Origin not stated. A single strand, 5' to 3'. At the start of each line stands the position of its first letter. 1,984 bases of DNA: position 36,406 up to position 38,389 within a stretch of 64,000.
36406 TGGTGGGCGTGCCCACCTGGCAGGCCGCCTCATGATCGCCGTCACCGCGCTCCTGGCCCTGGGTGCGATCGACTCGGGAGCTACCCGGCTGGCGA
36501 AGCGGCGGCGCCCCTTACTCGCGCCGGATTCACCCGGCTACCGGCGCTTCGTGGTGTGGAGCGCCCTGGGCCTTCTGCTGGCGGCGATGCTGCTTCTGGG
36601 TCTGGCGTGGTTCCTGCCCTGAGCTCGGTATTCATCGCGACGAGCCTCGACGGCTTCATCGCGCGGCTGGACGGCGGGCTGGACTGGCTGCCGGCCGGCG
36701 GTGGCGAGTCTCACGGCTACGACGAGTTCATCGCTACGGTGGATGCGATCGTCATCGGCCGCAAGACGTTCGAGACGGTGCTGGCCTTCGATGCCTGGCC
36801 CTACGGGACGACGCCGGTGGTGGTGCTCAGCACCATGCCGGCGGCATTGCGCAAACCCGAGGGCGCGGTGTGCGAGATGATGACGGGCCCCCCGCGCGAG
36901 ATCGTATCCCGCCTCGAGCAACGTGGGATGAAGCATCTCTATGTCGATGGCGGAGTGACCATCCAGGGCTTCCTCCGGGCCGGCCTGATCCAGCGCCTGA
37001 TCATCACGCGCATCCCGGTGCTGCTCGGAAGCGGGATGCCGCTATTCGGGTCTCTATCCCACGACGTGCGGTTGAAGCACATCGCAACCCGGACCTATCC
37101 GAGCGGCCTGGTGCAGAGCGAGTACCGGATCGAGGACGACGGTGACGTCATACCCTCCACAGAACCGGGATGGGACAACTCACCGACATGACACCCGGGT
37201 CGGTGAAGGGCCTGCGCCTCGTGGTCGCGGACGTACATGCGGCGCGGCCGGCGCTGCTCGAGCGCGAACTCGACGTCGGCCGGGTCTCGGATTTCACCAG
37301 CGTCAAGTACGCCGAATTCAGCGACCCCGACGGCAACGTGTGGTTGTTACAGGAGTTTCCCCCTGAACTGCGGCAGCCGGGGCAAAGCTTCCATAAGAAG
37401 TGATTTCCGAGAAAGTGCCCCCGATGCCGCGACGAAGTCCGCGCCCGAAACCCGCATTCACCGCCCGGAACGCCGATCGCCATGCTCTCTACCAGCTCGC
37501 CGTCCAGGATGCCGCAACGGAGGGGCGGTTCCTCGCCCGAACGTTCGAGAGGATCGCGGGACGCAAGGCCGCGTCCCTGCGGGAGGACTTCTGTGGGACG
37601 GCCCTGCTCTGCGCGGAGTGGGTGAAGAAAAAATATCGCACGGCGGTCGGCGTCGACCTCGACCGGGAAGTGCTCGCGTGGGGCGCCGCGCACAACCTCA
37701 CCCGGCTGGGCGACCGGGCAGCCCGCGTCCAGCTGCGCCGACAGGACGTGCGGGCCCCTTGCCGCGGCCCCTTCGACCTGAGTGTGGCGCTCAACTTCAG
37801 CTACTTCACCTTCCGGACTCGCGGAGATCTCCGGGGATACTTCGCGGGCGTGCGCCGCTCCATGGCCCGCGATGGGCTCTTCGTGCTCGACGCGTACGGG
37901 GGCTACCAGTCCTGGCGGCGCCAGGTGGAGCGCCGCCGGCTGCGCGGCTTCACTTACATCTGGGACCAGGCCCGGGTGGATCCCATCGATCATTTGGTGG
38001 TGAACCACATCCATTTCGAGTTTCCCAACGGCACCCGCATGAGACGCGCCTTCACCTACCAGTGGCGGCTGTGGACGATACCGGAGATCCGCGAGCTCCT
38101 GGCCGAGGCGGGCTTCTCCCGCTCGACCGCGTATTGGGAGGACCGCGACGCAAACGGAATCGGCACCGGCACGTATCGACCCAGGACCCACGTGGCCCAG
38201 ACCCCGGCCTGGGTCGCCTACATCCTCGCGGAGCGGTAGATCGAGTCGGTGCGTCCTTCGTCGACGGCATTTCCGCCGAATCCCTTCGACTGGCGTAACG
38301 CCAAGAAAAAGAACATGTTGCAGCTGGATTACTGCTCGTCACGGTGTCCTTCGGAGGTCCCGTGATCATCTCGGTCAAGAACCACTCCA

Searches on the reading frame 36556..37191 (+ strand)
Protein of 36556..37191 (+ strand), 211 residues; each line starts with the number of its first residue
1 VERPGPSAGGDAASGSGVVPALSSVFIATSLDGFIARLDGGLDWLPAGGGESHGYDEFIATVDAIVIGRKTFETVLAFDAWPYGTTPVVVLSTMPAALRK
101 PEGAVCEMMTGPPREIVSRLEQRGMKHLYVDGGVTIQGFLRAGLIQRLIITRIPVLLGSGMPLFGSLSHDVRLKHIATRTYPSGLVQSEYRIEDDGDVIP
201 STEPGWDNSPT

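Call 56: search_protein_families(library=pfam, proteins=[window:36556-37191:+], max_evalue=0.001)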
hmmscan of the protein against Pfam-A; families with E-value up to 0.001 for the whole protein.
window:36556-37191:+ (211 aa): 1 family
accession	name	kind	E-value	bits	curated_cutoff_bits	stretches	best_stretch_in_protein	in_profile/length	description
PF01872.23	RibD_C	-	9.1e-18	65.2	24.1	1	25-186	5-196/197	RibD C-terminal domain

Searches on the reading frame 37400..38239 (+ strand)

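Call 38: search_protein_families(library=pfam, proteins=[window:37400-38239:+], max_evalue=0.01)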
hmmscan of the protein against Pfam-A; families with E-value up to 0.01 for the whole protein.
window:37400-38239:+ (279 aa): 2 families
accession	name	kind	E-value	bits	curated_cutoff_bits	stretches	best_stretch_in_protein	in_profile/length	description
PF08242.18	Methyltransf_12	-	0.00034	21.7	30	1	65-161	5-98/98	Methyltransferase domain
PF13649.12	Methyltransf_25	-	0.002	19.2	27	1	65-159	6-97/97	Methyltransferase domain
